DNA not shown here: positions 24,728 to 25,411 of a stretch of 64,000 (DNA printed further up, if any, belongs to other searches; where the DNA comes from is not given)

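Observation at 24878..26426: Phage PurA homologue with altered P-loop, coupled to a MazG-like gene: candidate PurZ/MazZ pair for 2-aminoadenine (Z) DNA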

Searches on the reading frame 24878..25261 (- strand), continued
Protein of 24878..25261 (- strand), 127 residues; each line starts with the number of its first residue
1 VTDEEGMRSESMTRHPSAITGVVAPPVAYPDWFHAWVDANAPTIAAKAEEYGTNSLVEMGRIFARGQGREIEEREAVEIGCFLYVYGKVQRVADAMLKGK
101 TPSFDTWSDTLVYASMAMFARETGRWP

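Call 78: find_encoding_contigs(protein=P0140, flank=6000, max_places=2)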
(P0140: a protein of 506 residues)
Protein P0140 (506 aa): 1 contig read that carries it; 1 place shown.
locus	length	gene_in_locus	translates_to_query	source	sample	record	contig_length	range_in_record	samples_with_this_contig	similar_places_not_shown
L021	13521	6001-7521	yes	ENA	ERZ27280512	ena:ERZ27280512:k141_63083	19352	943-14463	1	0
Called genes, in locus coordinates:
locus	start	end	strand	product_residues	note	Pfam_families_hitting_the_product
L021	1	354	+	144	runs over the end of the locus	-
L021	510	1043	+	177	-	-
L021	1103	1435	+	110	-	-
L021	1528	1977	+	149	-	-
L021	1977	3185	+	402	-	PF10926:DUF2800, PF12705:PDDEXK_1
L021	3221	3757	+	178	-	PF10991:Enc34_ssDNA-bd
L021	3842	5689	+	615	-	PF00476:DNA_pol_A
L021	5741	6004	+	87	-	PF01381:HTH_3 (weak)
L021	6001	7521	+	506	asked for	PF00709:Adenylsucc_synt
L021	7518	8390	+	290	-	PF00692:dUTPase, PF22769:DCD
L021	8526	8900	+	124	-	-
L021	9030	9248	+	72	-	-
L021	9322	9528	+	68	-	-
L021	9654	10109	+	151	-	-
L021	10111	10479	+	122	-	PF13560:HTH_31 (weak), PF01381:HTH_3 (weak)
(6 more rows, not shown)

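Call 80: predict_structure(alignment_id=A3)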
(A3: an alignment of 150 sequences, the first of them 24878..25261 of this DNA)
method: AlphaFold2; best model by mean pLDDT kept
length: 127 residues; sequences in the alignment: 150
mean_pLDDT: 90.4   pTM: 0.73
mean pLDDT of the five models: 90.4, 90.2, 89.9, 89.3, 89.1
residues with pLDDT >= 90: 99; 70-90: 8; 50-70: 20; < 50: 0
segments of 3 or more residues with pLDDT < 50: none
pLDDT, mean of each block of 10 residues (from residue 1): 62 66 82 96 95 97 98 97 98 98 97 96 92
secondary structure, 60 per line:
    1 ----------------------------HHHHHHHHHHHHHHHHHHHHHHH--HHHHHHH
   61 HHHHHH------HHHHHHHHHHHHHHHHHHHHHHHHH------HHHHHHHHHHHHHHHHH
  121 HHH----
elements in order: H29-51 H54-66 H73-97 H104-123

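Call 83: fold_search(model_id=the predicted structure, library=pdb)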
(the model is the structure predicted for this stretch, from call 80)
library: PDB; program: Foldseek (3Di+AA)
matches with E <= 10: 49; with E <= 0.001: 0
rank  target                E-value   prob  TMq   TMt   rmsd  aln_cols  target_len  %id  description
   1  1i5n_B                2.4e+00  0.15  0.29  0.30  12.7       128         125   13  Crystal structure of the P1 domain of CheA from Salmonella typhimurium (released 2001-07-11)
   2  9hlz_RR               2.6e+00  0.14  0.31  0.15  14.3       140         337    7  Translational activators Aep1, Aep2 and Atp25 in complex with mRNA and the yeast mitochondrial ribosome (released 2025-12-17)
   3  4e5e_C                2.7e+00  0.13  0.25  0.18  11.5        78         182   15  Crystal structure of avian influenza virus PAn Apo (released 2012-08-08)
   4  9s0u_B                2.9e+00  0.20  0.27  0.04   5.7        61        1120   16  State 3 MAP 3 RNA Pol II activated elongation complex with SETD2 bound to distal upstream H3 (released 2025-09-24)
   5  4kk2_A                3.4e+00  0.10  0.27  0.14   9.2       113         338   12  Crystal structure of a chimeric FPP/GFPP synthase (TARGET EFI-502313c) from Artemisia spiciformiS (1-72:GI751454468,73 (released 2013-06-19)
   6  4qnd                  3.6e+00  0.14  0.31  0.39  12.3        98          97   10  Crystal structure of a SemiSWEET (released 2014-09-10)
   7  6zhi_B                4.3e+00  0.11  0.28  0.18  18.9       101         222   17  Structure of the Plasmodium falciparum Hsp70-x substrate binding domain in complex with hydrophobic peptide (released 2020-09-09)
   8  4kk2_B                4.5e+00  0.08  0.28  0.15   9.2       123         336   12  Crystal structure of a chimeric FPP/GFPP synthase (TARGET EFI-502313c) from Artemisia spiciformiS (1-72:GI751454468,73 (released 2013-06-19)
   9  6ted_B                4.8e+00  0.09  0.21  0.04  11.9        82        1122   16  Structure of complete, activated transcription complex Pol II-DSIF-PAF-SPT6 uncovers allosteric elongation activation  (released 2020-07-22)
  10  9had_A                4.8e+00  0.07  0.23  0.25  10.8        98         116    9  Der f 21 dust mite allergen with computationally designed DerF21_b10 binder (released 2024-12-18)
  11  7y5e_Q6               6.0e+00  0.08  0.32  0.29  18.9       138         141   12  In situ single-PBS-PSII-PSI-LHCs megacomplex. (released 2023-02-01)
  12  5yyl_D                6.4e+00  0.23  0.26  0.62   3.5        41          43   15  Structure of Major Royal Jelly Protein 1 Oligomer (released 2018-08-08)
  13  3dxp                  6.4e+00  0.09  0.26  0.12   5.5        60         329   22  Crystal structure of a putative aminoglycoside phosphotransferase (reut_a1007) from ralstonia eutropha jmp134 at 2.32 A  (released 2008-08-12)
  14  8c5v_C                6.4e+00  0.04  0.22  0.21  14.2       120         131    9  Chemotaxis core signalling unit from E protein lysed E. coli cells (released 2023-09-13)
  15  1v2a_B                6.8e+00  0.16  0.32  0.21   3.5        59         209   14  Glutathione S-transferase 1-6 from Anopheles dirus species B (released 2003-10-28)
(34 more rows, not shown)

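Call 84: search_dna_similar(query=window:24878-25261:-, collection=phages, mode=protein, max_evalue=0.001, max_rows=45)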
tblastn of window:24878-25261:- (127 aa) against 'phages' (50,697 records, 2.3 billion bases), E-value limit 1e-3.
Records with a match: 26; places in all: 26; records where one place covers at least 80% of the query: 7.
Best place of each record, by identity: <60% 26.
By first word of the organism name: Microbacterium 15; Gordonia 6; Streptomyces 5.
By host as written in the record: Microbacterium foliorum NRRL B-24224 10; Gordonia terrae 3612 6; Microbacterium foliorum NRRL B-24224 SEA 5; Streptomyces lividans JI 1326 4; Streptomyces mirabilis NRRL B-2400 1.
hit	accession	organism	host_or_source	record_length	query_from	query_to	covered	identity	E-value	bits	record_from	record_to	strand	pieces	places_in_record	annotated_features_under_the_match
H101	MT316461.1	Streptomyces phage Galactica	Streptomyces mirabilis NRRL B-2400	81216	1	127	100%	36.7%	9e-20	89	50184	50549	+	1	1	66: hypothetical protein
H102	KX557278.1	Gordonia phage Ghobes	Gordonia terrae 3612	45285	18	127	87%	41.2%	1e-14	74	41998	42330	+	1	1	51: hypothetical protein | 52: hypothetical protein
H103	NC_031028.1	Gordonia phage Ghobes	Gordonia terrae 3612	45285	18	127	87%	41.2%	1e-14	74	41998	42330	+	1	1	51: hypothetical protein | 52: hypothetical protein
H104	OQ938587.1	Gordonia phage Sapo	Gordonia terrae 3612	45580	18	127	87%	39.5%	6e-14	72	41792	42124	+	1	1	51: hypothetical protein | 52: hypothetical protein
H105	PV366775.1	Gordonia phage Frizzle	Gordonia terrae 3612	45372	21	127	84%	39.6%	4e-14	72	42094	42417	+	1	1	50: hypothetical protein | 51: hypothetical protein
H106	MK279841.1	Streptomyces phage Hiyaa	Streptomyces lividans JI 1326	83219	31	127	76%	41.2%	5e-18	84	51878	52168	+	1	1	68: hypothetical protein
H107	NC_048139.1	Streptomyces phage Hiyaa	Streptomyces lividans JI 1326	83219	31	127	76%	41.2%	5e-18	84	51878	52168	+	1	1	68: hypothetical protein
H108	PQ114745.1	Streptomyces phage Spocter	Streptomyces lividans JI 1326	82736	31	127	76%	41.2%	5e-18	84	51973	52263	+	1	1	67: hypothetical protein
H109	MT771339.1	Gordonia phage Archimedes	Gordonia terrae 3612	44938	7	127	95%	32.8%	4e-9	59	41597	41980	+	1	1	51: hypothetical protein | 50: PurA-like adenylosuccinate synthetase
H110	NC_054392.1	Gordonia phage Archimedes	Gordonia terrae 3612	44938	7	127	95%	32.8%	4e-9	59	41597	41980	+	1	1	51: hypothetical protein | 50: 2-aminooxy adenylosuccinate synthetase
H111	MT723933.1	Streptomyces phage Keanu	Streptomyces lividans JI 1326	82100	44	127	66%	44.0%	8e-15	75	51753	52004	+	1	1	66: hypothetical protein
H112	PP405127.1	Microbacterium phage Jera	Microbacterium foliorum NRRL B-24224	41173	29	127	78%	33.3%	9e-6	49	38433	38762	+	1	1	54: hypothetical protein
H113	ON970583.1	Microbacterium phage TurboVicky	Microbacterium foliorum NRRL B-24224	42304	29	127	78%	32.4%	7e-6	49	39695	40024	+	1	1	54: hypothetical protein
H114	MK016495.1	Microbacterium phage Goodman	Microbacterium foliorum NRRL B-24224 SEA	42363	29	127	78%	32.4%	7e-6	49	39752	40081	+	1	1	55: hypothetical protein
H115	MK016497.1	Microbacterium phage Johann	Microbacterium foliorum NRRL B-24224 SEA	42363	29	127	78%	32.4%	7e-6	49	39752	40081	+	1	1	55: hypothetical protein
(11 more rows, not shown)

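Call 88: search_protein_families(library=ncbifam, proteins=[window:24878-25261:-], max_evalue=0.01)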
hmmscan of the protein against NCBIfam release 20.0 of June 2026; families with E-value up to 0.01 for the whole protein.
window:24878-25261:- (127 aa): 0 families

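Call 91: get_annotated_region(hit=H110, flank=4000)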
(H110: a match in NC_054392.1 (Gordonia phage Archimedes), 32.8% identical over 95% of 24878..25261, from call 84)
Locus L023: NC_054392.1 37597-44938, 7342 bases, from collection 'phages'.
description: Gordonia phage Archimedes, complete genome.
organism: Gordonia phage Archimedes (NCBI taxid 2759389)
taxonomy: Viruses; Duplodnaviria; Heunggongvirae; Uroviricota; Caudoviricetes; Archimedesvirus; Archimedesvirus archimedes
host: Gordonia terrae 3612; source: soil; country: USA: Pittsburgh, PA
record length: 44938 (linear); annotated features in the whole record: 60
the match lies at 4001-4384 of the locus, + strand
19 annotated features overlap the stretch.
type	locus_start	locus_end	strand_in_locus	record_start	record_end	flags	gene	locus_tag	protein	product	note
CDS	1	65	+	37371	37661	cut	42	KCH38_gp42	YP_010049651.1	hypothetical protein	-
CDS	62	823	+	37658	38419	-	43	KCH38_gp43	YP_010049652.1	endolysin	-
CDS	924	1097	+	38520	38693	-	44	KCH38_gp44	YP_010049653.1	hypothetical protein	-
CDS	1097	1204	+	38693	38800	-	45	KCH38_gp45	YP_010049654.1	hypothetical protein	-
CDS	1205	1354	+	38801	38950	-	46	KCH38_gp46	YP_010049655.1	hypothetical protein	-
CDS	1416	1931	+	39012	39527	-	47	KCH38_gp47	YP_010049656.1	hypothetical protein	-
CDS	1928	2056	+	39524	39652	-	48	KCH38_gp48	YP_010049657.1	hypothetical protein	-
CDS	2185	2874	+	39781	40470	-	49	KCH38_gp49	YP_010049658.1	hypothetical protein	-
CDS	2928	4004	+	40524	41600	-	50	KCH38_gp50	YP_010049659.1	2-aminooxy adenylosuccinate synthetase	-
CDS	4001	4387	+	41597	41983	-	51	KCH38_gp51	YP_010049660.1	hypothetical protein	-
CDS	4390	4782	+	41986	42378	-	52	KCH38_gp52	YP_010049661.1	hypothetical protein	-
CDS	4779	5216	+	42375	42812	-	53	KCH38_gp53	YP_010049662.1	deoxyuridine triphosphatase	-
CDS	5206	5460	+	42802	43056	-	54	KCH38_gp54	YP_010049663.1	hypothetical protein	-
CDS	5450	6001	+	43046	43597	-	55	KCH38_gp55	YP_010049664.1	deoxyuridine triphosphatase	-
CDS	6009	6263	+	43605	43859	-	56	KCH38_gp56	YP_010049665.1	hypothetical protein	-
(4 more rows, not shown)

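Call 99: find_related_loci(query=A1, collection=viral_contigs, flank=5000)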
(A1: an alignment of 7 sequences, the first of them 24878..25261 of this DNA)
Query A1 (127 aa) in viral_contigs; peptide patterns used: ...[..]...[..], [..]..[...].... (x = any residue, [..] = any of these).
36 stretches matched a pattern; 5 encode a relative of the query (tblastn E <= 1e-3); 5 distinct loci.
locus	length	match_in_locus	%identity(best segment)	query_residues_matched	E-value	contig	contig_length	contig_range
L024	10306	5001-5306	60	26-127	2e-41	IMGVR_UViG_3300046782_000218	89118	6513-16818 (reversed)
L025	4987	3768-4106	58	16-127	6e-41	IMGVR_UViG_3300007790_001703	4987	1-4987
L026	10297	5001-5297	61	33-127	5e-40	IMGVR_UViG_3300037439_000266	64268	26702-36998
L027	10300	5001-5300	62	33-127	1e-37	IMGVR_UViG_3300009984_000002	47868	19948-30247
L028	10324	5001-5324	54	22-127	5e-36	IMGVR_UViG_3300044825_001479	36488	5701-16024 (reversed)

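Call 102: find_related_loci(query=A4, collection=viral_contigs, flank=5000)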
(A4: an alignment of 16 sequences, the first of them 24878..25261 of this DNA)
Query A4 (127 aa) in viral_contigs; peptide patterns used: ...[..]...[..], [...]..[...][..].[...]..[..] (x = any residue, [..] = any of these).
62 stretches matched a pattern; 5 encode a relative of the query (tblastn E <= 1e-3); 5 distinct loci.
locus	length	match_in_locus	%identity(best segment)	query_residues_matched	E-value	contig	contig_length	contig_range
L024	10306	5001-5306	60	26-127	2e-41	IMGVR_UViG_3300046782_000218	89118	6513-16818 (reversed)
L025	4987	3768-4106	58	16-127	6e-41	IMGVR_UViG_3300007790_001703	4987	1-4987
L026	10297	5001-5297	61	33-127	5e-40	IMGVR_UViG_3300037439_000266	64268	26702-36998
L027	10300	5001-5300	62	33-127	1e-37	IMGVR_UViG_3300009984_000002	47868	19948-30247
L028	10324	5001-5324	54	22-127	5e-36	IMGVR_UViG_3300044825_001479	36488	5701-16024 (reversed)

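Call 103: find_related_loci(query=A4, collection=metagenome_contigs, flank=4000)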
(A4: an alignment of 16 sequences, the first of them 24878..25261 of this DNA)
Query A4 (127 aa) in metagenome_contigs; peptide patterns used: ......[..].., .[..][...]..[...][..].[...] (x = any residue, [..] = any of these).
168 stretches matched a pattern; 12 encode a relative of the query (tblastn E <= 1e-3); 12 distinct loci.
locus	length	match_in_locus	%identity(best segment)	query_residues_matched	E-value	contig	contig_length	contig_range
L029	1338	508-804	61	33-127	5e-41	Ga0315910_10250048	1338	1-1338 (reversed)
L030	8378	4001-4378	54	9-127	2e-39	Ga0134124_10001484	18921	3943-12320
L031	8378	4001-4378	54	9-127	2e-39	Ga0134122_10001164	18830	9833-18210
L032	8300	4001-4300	62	33-127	2e-37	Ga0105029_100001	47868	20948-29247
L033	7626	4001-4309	50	27-127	3e-32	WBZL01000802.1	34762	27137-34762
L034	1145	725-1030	47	25-126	6e-29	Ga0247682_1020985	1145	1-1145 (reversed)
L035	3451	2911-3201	45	31-127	5e-26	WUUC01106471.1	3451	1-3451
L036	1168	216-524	42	23-126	4e-25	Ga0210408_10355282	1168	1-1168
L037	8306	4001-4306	42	23-126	4e-24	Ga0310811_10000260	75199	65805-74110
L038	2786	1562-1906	37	5-126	1e-23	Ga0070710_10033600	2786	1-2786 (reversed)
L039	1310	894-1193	42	31-126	8e-23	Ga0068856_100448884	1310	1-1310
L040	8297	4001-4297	40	29-127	1e-19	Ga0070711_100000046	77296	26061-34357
